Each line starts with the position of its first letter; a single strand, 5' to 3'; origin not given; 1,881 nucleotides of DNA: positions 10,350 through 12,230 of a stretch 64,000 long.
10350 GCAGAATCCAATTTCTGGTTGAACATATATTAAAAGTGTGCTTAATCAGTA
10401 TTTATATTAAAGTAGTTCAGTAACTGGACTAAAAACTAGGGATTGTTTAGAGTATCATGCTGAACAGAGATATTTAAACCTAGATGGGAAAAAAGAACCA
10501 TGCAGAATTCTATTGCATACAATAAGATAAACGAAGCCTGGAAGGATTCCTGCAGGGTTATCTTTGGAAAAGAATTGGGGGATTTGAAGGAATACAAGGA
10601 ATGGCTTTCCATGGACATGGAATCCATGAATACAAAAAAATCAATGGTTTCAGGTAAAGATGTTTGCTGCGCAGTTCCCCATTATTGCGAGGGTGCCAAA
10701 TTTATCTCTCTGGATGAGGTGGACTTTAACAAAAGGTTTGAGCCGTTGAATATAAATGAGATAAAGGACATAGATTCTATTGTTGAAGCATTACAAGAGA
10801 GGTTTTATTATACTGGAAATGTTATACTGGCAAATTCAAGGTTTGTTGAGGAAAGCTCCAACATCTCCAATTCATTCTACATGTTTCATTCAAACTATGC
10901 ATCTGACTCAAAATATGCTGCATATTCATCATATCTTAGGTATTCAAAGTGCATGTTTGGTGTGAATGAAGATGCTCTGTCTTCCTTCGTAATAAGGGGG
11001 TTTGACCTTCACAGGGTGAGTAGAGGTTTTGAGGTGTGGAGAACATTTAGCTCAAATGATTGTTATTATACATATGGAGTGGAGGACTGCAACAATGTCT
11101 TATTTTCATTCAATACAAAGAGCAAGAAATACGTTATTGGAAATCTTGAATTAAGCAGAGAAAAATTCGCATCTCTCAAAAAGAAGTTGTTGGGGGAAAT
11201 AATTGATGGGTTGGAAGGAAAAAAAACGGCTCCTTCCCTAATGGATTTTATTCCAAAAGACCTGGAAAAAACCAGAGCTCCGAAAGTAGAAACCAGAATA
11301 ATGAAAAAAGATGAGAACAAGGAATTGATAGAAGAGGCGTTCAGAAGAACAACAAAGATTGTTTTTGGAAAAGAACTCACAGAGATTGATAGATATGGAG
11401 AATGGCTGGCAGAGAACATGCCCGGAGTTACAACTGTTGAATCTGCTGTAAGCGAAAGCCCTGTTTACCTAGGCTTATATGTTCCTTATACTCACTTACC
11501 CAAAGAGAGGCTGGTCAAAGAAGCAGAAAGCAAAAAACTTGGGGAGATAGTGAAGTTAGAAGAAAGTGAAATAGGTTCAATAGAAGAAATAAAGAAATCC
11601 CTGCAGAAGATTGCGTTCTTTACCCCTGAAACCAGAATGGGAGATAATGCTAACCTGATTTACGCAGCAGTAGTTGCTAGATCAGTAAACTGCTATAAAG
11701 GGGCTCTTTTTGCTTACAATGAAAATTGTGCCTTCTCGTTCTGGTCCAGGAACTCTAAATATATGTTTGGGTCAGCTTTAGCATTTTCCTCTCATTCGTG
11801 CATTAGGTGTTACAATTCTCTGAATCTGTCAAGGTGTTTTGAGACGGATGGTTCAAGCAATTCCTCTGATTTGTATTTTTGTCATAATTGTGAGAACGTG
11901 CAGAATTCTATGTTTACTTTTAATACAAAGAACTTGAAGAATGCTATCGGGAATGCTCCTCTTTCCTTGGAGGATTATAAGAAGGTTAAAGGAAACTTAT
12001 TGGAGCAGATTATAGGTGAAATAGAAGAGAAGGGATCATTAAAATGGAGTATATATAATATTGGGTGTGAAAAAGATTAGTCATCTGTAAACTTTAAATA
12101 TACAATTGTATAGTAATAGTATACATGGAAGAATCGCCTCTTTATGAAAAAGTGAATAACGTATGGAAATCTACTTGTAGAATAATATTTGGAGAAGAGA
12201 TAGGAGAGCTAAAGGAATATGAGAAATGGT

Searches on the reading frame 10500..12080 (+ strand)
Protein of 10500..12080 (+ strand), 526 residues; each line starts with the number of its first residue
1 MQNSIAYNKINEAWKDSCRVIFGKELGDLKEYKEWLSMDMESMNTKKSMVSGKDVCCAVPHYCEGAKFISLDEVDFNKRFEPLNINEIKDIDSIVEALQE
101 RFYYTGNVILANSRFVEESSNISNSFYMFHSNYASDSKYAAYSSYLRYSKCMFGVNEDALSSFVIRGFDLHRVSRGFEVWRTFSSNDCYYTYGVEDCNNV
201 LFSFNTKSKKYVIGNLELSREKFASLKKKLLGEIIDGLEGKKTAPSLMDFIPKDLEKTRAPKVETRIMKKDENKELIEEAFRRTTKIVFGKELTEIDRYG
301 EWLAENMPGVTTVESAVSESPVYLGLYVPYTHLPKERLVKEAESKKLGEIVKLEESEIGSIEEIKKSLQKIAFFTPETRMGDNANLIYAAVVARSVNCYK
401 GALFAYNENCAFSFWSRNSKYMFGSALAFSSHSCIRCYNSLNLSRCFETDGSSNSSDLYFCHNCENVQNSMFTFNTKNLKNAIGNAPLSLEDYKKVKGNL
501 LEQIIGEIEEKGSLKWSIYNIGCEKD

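Call 5: search_protein_families(library=pfam, proteins=[window:10500-12080:+], max_evalue=0.01)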
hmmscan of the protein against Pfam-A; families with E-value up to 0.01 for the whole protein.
window:10500-12080:+ (526 aa): 0 families

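Call 8: search_protein_families(library=ncbifam, proteins=[window:10500-12080:+], max_evalue=0.01)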
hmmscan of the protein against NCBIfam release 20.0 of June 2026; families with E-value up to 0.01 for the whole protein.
window:10500-12080:+ (526 aa): 0 families

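Call 20: find_homologous_proteins(query=window:10500-12080:+)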
Query window:10500-12080:+ (526 aa): 394 proteins with E <= 0.001 among 8000 candidates; the best 120 are listed.
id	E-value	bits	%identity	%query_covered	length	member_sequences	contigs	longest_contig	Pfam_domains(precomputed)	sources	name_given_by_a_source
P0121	1.2e-182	626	55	98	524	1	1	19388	-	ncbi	ncbi:MAG: hypothetical protein V1492_01625 [Candidatus Micrarchaeota archaeon]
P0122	2.0e-182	626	55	99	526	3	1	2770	-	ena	-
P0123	3.4e-180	618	54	99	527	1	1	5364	-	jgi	-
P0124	4.8e-177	608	53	99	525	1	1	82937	-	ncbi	ncbi:MAG: hypothetical protein ACP5NX_00355 [Candidatus Bilamarchaeaceae archaeon]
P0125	7.3e-177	607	54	99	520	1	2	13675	-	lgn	-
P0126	6.3e-174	597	52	99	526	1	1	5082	-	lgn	-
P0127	3.8e-171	588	51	99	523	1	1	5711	-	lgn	-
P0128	9.9e-171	587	53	98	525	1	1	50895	-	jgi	jgi:hypothetical protein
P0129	1.8e-169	583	51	99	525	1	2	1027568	-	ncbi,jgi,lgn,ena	ncbi:MAG: hypothetical protein WC350_03710 [Candidatus Micrarchaeia archaeon]|jgi:hypothetical prote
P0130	4.5e-169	581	50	99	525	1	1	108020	-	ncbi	ncbi:MAG: hypothetical protein AB1657_05965 [Candidatus Micrarchaeota archaeon]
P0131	2.7e-167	576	52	99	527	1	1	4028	-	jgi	jgi:hypothetical protein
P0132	2.9e-167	575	51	98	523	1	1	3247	-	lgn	-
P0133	6.3e-167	574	51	99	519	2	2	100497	-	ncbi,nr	ncbi:hypothetical protein KAW38_04870 [Candidatus Micrarchaeota archaeon]|nr:hypothetical protein [C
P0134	1.0e-163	564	48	99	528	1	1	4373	-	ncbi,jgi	jgi:hypothetical protein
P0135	1.6e-163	563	50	98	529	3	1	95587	-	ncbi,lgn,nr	ncbi:MAG: hypothetical protein PHQ80_01635 [Candidatus ainarchaeum sp.]|nr:hypothetical protein [Can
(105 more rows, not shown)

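Call 37: predict_structure(alignment_id=A3)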
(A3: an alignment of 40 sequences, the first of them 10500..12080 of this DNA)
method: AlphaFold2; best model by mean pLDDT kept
length: 526 residues; sequences in the alignment: 40
mean_pLDDT: 81.8   pTM: 0.82
mean pLDDT of the five models: 81.8, 81.3, 78.8, 77.2, 75.9
residues with pLDDT >= 90: 186; 70-90: 233; 50-70: 105; < 50: 2
segments of 3 or more residues with pLDDT < 50: none
pLDDT, mean of each block of 10 residues (from residue 1): 79 94 92 90 88 87 88 84 87 88 75 59 64 70 69 69 71 70 69 65 72 88 92 92 87 74 77 92 92 94 88 93 89 91 91 92 90 90 91 90 86 70 68 67 73 73 73 74 79 91 93 91 67
secondary structure, 60 per line:
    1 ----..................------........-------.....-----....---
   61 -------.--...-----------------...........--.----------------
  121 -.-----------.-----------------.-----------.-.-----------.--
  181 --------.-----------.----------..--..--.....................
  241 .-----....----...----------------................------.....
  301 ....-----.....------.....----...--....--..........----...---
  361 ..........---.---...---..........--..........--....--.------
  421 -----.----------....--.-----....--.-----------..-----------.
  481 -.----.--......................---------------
elements in order: H5-22 H29-36 E44-48 E54-57 H91-101 H220-241 H247-250 H274-289 H296-304 E310-314 E321-325 H341-350 H361-370 E378-380 E384-393 E396-405 E408-411 E437-440 E449-452 H490-511

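Call 89: fold_search(model_id=the predicted structure, library=viral)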
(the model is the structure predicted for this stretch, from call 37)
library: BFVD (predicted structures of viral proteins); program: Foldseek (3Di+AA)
matches with E <= 10: 15; with E <= 0.001: 0
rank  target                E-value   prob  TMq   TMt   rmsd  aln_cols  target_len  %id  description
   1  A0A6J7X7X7            9.6e-01  0.07  0.08  0.15  17.4       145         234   19  Uncharacterized protein [uncultured Caudovirales phage]
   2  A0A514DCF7            2.8e+00  0.01  0.06  0.04  26.2       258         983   15  (no name in the UniProt tables at hand)
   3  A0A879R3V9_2          3.3e+00  0.01  0.09  0.07  20.5       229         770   12  Uncharacterized protein [Synechococcus phage S-SRM01]
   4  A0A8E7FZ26            4.7e+00  0.03  0.04  0.29  18.7        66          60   17  (no name in the UniProt tables at hand)
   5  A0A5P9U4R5            4.9e+00  0.01  0.07  0.14  20.8       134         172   14  (no name in the UniProt tables at hand)
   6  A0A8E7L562            5.5e+00  0.02  0.04  0.23  19.3        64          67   12  (no name in the UniProt tables at hand)
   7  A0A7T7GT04            6.4e+00  0.01  0.05  0.05  25.1       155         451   14  (no name in the UniProt tables at hand)
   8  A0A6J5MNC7            6.7e+00  0.02  0.04  0.05  19.8        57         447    7  COG3500 Phage protein D [uncultured Caudovirales phage]
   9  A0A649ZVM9            6.7e+00  0.00  0.05  0.03  37.3       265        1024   12  (no name in the UniProt tables at hand)
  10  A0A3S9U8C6            7.1e+00  0.01  0.05  0.16   9.0        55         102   13  (no name in the UniProt tables at hand)
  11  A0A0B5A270            8.2e+00  0.06  0.06  0.39  12.2        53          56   19  (no name in the UniProt tables at hand)
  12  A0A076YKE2            8.2e+00  0.03  0.06  0.28  11.5        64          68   11  (no name in the UniProt tables at hand)
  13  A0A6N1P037            8.2e+00  0.00  0.06  0.07  22.7       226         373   11  Putative transmembrane protein [Tupanvirus soda lake]
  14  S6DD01                8.7e+00  0.03  0.04  0.25  14.1        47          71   21  Uncharacterized protein [Invertebrate iridescent virus 22]
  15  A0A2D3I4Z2            8.7e+00  0.01  0.06  0.12  14.9       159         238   11  ORF1053 [White spot syndrome virus]

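Call 97: search_protein_families(library=phrogs, proteins=[window:10500-12080:+], max_evalue=0.01)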
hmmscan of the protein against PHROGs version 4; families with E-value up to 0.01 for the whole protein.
window:10500-12080:+ (526 aa): 0 families

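Call 104: search_solved_structures(query=A3, max_evalue=1)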
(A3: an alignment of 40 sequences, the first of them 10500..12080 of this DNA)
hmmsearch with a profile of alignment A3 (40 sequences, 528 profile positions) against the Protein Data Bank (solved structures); distinct sequences matched with E-value up to 1: 0.
